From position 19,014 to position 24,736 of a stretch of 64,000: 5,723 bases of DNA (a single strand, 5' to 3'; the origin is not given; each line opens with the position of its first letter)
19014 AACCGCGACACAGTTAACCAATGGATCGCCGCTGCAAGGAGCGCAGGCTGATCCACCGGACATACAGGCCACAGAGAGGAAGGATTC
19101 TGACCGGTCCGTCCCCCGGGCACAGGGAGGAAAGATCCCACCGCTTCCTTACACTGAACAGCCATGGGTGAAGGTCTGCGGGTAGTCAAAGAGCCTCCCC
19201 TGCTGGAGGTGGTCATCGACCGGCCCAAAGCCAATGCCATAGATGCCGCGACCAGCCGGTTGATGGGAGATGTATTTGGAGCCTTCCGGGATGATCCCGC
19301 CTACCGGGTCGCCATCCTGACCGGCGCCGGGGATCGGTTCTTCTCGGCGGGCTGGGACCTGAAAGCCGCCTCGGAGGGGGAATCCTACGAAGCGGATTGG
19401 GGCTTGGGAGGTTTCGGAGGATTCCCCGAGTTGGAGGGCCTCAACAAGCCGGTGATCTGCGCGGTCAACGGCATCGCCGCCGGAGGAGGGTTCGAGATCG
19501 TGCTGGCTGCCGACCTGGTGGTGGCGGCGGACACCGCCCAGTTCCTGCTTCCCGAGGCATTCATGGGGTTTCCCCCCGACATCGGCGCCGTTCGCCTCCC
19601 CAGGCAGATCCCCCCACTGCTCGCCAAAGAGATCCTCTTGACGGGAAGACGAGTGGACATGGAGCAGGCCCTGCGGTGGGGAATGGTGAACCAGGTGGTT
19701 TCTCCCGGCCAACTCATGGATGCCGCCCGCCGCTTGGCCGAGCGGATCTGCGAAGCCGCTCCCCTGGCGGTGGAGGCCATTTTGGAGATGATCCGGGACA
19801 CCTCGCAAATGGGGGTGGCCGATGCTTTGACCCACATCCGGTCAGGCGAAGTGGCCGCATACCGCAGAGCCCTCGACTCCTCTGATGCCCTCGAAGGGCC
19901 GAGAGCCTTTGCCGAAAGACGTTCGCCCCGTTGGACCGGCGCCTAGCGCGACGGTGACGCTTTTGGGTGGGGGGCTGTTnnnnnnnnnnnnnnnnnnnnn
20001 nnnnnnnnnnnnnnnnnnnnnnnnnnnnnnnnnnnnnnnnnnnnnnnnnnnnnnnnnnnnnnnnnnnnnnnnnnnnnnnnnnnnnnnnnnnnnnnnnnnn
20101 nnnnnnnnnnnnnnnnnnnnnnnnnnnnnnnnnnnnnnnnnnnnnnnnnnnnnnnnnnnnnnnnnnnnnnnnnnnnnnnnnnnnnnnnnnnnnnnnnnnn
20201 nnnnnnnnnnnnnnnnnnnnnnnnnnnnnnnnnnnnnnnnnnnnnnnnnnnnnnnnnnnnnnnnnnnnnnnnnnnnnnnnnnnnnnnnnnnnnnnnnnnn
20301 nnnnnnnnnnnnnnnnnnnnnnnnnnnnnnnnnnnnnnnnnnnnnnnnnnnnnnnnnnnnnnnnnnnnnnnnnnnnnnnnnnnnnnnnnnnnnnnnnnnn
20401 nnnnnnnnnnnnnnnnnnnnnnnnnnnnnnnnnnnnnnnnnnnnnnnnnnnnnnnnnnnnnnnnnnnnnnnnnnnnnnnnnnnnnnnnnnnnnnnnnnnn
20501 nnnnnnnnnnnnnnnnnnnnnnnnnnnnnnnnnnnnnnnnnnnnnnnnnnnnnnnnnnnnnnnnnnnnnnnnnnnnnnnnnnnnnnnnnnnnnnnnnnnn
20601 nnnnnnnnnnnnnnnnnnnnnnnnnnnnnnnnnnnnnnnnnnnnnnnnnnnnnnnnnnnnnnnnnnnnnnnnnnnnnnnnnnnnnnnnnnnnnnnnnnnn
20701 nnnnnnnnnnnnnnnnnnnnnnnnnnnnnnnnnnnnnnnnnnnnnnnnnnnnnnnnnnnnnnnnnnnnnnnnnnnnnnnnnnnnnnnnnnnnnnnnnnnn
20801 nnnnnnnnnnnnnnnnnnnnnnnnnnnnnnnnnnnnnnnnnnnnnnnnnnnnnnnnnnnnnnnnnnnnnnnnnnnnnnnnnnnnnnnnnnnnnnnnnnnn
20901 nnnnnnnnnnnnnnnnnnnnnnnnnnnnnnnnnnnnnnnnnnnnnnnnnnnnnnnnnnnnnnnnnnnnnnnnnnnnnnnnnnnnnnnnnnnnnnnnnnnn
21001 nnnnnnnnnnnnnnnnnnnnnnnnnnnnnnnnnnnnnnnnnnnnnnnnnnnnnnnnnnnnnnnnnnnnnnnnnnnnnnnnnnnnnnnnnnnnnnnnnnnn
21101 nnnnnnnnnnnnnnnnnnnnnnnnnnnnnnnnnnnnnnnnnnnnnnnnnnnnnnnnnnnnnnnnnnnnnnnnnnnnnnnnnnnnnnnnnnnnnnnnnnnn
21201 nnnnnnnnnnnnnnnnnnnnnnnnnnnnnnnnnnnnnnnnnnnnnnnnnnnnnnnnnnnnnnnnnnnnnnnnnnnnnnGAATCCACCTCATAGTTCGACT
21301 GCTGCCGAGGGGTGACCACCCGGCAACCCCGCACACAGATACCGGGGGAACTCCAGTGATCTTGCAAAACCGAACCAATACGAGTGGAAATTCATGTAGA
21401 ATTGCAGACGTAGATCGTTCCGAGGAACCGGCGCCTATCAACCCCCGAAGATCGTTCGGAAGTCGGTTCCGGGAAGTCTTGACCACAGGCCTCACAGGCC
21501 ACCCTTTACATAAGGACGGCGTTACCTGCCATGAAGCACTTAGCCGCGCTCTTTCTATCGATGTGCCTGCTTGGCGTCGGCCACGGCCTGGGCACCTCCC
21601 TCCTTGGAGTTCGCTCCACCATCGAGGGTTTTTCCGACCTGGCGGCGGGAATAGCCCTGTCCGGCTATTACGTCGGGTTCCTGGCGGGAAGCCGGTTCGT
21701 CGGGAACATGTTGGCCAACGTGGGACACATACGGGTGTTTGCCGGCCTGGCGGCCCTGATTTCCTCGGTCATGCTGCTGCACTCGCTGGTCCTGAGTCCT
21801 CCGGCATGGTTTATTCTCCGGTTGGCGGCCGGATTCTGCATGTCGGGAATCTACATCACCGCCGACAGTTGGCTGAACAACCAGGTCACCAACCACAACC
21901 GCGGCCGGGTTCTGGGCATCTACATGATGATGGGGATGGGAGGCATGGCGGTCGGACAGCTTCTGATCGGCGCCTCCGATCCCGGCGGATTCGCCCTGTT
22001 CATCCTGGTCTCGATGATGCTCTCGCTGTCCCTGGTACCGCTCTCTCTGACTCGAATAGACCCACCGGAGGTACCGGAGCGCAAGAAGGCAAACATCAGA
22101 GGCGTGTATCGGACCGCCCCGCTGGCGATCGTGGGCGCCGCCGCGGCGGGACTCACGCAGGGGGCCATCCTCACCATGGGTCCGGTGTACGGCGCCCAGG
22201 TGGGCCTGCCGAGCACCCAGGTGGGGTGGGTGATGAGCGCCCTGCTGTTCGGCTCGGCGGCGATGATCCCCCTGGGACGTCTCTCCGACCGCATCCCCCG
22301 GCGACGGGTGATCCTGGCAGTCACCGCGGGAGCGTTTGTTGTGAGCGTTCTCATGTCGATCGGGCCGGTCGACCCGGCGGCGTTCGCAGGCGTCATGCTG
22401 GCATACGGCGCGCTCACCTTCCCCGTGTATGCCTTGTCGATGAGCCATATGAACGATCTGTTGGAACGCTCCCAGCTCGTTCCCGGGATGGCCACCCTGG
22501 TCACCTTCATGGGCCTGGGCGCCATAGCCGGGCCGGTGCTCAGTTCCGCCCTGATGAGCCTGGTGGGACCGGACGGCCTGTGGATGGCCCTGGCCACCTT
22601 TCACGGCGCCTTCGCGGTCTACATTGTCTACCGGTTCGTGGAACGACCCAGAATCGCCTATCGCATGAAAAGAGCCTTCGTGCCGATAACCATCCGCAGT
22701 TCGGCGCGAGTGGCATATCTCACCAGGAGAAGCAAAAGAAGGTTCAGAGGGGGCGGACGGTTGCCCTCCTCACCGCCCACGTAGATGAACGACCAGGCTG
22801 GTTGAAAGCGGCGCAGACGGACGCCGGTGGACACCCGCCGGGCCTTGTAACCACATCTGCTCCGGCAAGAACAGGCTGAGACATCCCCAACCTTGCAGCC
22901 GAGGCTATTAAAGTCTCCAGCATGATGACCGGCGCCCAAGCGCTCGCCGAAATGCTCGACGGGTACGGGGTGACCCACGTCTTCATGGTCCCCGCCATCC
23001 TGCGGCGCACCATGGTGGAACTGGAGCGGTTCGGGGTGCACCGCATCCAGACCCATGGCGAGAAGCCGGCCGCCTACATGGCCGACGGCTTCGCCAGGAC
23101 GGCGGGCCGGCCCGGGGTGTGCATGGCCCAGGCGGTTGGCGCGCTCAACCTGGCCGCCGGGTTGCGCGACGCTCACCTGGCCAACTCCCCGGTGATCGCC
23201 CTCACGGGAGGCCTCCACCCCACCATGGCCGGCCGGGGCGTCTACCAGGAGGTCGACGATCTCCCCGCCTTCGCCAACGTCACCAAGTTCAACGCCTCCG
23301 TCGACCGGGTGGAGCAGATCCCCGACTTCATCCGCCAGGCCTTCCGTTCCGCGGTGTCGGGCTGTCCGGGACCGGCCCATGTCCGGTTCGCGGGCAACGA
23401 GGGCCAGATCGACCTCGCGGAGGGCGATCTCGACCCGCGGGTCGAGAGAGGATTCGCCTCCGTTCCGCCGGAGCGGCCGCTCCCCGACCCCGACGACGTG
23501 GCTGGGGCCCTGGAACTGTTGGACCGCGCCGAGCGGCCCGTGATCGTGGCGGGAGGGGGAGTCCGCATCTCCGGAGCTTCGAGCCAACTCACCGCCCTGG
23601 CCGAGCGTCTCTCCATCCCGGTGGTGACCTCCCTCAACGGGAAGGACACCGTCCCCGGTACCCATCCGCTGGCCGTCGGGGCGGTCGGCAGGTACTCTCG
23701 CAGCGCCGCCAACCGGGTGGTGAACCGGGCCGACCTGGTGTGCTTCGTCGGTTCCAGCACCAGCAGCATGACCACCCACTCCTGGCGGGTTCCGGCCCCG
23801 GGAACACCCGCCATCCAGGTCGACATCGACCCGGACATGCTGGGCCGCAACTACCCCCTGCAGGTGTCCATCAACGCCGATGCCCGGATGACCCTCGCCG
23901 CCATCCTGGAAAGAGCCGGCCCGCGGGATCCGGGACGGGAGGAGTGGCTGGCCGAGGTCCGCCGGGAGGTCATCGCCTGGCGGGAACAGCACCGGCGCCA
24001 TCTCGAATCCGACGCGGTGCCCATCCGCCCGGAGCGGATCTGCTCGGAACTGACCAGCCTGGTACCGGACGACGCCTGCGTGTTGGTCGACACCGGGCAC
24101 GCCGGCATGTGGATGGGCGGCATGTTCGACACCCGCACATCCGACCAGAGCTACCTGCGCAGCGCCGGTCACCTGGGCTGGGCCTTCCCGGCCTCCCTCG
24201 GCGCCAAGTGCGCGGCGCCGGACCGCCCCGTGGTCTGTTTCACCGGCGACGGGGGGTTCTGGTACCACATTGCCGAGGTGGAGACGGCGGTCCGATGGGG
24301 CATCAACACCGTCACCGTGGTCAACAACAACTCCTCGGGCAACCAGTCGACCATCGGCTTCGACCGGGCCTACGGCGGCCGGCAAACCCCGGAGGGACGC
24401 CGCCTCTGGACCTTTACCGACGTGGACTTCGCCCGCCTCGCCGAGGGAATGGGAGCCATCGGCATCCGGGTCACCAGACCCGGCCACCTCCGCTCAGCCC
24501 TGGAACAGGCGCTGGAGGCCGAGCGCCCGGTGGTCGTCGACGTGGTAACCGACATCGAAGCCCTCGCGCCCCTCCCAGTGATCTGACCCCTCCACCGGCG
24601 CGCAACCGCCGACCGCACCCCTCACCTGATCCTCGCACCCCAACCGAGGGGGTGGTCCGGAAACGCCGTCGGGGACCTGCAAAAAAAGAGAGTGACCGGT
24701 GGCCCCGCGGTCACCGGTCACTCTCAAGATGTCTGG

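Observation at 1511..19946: Hybrid betaine catabolic supercluster: corrinoid demethylase plus DMG-dehydrogenase-family/EtfAB plus ProVWX importer plus caiD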

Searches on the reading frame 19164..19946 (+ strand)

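Call 6: search_protein_families(library=pfam, proteins=[window:19164-19946:+])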
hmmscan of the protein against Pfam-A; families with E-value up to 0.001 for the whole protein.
window:19164-19946:+ (260 aa): 2 families
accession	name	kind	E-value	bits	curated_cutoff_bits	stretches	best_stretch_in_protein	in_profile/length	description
PF00378.25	ECH_1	-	7.3e-58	196.3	27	1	14-259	7-250/251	Enoyl-CoA hydratase/isomerase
PF16113.10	ECH_2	-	2.3e-28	100.1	27.2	1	16-193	4-186/335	Enoyl-CoA hydratase/isomerase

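Call 7: search_protein_families(library=ncbifam, proteins=[window:19164-19946:+])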
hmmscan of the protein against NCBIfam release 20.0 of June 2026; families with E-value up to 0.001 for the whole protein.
window:19164-19946:+ (260 aa): 73 families (the best 25 are shown)
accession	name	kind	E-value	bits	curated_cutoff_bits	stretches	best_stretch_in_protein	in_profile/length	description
NF002936.2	PRK03580.1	equivalog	4.2e-104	347.5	500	1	1-259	1-260/261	crotonobetainyl-CoA hydratase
NF051848.1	EnCoAHydtEchA19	equivalog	1.4e-65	221.4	400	1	12-259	9-257/258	enoyl-CoA hydratase EchA19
NF006100.0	PRK08252.1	subfamily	1.1e-60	205.3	282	1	14-259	14-253/254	crotonase/enoyl-CoA hydratase family protein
NF042430.2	EnCoAhydt_DpgD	equivalog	2.1e-60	204.4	400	1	15-259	9-257/258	enoyl-CoA-hydratase DpgD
NF005864.0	PRK07799.1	equivalog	4.6e-52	176.8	316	1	7-258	12-264/266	crotonase/enoyl-CoA hydratase family protein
NF006566.0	PRK09076.1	subfamily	1.6e-45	155.8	286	1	14-258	16-258/260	enoyl-CoA hydratase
NF004475.0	PRK05809.1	subfamily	9.1e-44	149.9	394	1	9-256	10-256/260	short-chain-enoyl-CoA hydratase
NF005802.0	PRK07657.1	equivalog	3.6e-43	147.9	363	1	11-259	12-259/260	enoyl-CoA hydratase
NF004634.0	PRK05980.1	equivalog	5e-43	147.4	375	1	18-258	18-261/263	crotonase/enoyl-CoA hydratase family protein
NF004840.0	PRK06190.1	equivalog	1.3e-42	146.2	253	1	14-227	15-230/260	enoyl-CoA hydratase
NF005126.0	PRK06563.1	subfamily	1.1e-40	139.7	261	1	10-259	14-262/263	crotonase/enoyl-CoA hydratase family protein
NF005803.0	PRK07658.1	equivalog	4.5e-40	137.7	313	1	9-259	8-256/257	enoyl-CoA hydratase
NF006108.0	PRK08259.1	equivalog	1.4e-39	136.1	273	1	5-251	5-246/256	crotonase/enoyl-CoA hydratase family protein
NF046063.1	oxepin_alt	equivalog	1.5e-39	136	300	1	17-256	14-254/254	oxepin-CoA hydrolase, alternative type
NF006007.0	PRK08138.1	subfamily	8.8e-39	133.4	355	1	16-259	21-260/261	enoyl-CoA hydratase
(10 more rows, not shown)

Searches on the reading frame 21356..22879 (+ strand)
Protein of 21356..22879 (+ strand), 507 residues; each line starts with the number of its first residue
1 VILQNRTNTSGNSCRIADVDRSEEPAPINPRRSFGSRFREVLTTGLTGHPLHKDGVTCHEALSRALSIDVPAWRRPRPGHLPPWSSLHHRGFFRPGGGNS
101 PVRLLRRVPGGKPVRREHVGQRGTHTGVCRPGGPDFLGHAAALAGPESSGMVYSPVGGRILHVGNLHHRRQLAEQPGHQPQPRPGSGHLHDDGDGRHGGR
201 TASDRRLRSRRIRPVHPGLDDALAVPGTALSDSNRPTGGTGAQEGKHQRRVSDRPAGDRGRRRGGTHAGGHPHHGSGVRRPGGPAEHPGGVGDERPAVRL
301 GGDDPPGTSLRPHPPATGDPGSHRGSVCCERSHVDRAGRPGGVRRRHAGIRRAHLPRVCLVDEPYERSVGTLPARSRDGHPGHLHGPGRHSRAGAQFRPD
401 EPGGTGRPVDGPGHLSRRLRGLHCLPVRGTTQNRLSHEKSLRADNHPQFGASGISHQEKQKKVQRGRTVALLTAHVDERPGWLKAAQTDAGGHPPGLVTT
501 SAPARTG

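Call 6: search_protein_families(library=pfam, proteins=[window:21356-22879:+])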
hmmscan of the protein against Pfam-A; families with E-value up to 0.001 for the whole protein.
window:21356-22879:+ (507 aa): 0 families

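Call 7: search_protein_families(library=ncbifam, proteins=[window:21356-22879:+])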
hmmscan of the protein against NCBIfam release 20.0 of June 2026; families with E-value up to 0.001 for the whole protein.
window:21356-22879:+ (507 aa): 0 families

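Call 21: search_protein_families(library=pfam, proteins=[window:21531-22784:+], max_evalue=0.01)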
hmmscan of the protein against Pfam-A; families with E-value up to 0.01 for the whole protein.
window:21531-22784:+ (417 aa): 2 families
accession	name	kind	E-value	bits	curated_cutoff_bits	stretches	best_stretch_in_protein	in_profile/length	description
PF07690.21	MFS_1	-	1.1e-29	103.9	33.4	2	201-375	3-179/347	Major Facilitator Superfamily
PF05977.19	MFS_3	-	3e-05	23.1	27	1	37-152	254-369/524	Transmembrane secretion effector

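Call 62: search_protein_families(library=ncbifam, proteins=[window:21531-22784:+], max_evalue=1e-10)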
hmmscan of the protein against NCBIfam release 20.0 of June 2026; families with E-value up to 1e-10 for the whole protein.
window:21531-22784:+ (417 aa): 1 family
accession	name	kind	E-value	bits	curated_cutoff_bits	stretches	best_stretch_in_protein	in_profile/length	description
NF002962.0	PRK03633.1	equivalog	2.3e-31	109.2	361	1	33-364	37-367/382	MFS transporter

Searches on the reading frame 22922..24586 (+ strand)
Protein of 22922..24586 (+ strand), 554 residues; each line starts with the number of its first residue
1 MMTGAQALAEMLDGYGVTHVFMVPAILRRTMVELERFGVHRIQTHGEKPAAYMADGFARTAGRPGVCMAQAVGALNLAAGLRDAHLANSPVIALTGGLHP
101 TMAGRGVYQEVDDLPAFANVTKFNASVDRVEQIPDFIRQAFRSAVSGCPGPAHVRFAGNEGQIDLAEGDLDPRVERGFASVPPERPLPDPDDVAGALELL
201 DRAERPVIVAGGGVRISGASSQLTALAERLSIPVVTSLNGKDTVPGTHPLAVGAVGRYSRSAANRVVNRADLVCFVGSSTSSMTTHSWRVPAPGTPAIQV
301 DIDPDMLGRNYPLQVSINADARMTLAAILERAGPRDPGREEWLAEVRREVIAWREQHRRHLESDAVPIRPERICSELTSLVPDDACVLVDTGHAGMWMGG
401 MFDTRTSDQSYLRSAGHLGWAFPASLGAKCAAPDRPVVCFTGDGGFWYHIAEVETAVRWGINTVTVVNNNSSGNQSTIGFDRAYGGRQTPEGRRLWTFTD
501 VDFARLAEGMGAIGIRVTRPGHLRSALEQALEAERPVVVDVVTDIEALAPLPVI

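Call 6: search_protein_families(library=pfam, proteins=[window:22922-24586:+])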
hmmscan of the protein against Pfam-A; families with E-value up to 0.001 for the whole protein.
window:22922-24586:+ (554 aa): 3 families
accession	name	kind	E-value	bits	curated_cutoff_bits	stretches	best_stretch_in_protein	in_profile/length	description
PF00205.28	TPP_enzyme_M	-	3.2e-39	134.2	30.4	1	194-327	2-136/137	Thiamine pyrophosphate enzyme, central domain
PF02775.26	TPP_enzyme_C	-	5.3e-34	117.6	21.9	1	390-541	1-151/151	Thiamine pyrophosphate enzyme, C-terminal TPP binding domain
PF02776.23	TPP_enzyme_N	-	2.9e-22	79.1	26.8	1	2-113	1-116/119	Thiamine pyrophosphate enzyme, N-terminal TPP binding domain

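Call 7: search_protein_families(library=ncbifam, proteins=[window:22922-24586:+])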
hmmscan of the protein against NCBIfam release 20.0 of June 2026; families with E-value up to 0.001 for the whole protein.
window:22922-24586:+ (554 aa): 53 families (the best 25 are shown)
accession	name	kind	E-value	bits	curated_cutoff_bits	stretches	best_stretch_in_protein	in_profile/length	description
NF004772.0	PRK06112.1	subfamily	2e-105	353.3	673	1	2-551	14-567/578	acetolactate synthase catalytic subunit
TIGR00118.1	acolac_lg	equivalog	5.1e-99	332.2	538.35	1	2-546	1-537/557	biosynthetic-type acetolactate synthase large subunit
NF004919.0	PRK06276.1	equivalog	1.7e-98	330.4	866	1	2-548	1-543/582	acetolactate synthase large subunit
NF006052.0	PRK08199.1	subfamily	3.6e-95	319.4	539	1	2-550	8-544/559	thiamine pyrophosphate protein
NF004710.0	PRK06048.1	equivalog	1.5e-87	294.3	976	1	2-547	8-541/561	acetolactate synthase large subunit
NF006122.0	PRK08266.1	subfamily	1.4e-84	284.6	571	1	2-544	4-526/543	hypothetical protein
NF006187.0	PRK08322.1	equivalog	5.1e-83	279.3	509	1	2-544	2-529/548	acetolactate synthase large subunit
NF006377.0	PRK08611.1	equivalog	5.9e-81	272.8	742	1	3-552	5-537/576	pyruvate oxidase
NF005713.0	PRK07525.1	subfamily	5.6e-76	256.2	620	1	2-545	6-564/592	sulfoacetaldehyde acetyltransferase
NF004807.0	PRK06154.1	equivalog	1.3e-74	251.9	607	1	2-546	20-557/565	thiamine pyrophosphate-requiring protein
TIGR03457.1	sulphoacet_xsc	equivalog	4.4e-74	249.9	676.4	1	2-548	2-560/579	sulfoacetaldehyde acetyltransferase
NF006016.1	PRK08155.1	equivalog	6.2e-74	249.4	870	1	2-547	3-536/554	acetolactate synthase large subunit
NF006129.0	PRK08273.1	equivalog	2.8e-73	247.1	724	1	3-552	4-553/598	thiamine pyrophosphate-requiring protein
NF008431.0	PRK11269.1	equivalog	5.9e-73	246.3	791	1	2-544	4-556/591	glyoxylate carboligase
NF005039.0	PRK06456.1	equivalog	8.5e-73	245.7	868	1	1-549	1-550/572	acetolactate synthase large subunit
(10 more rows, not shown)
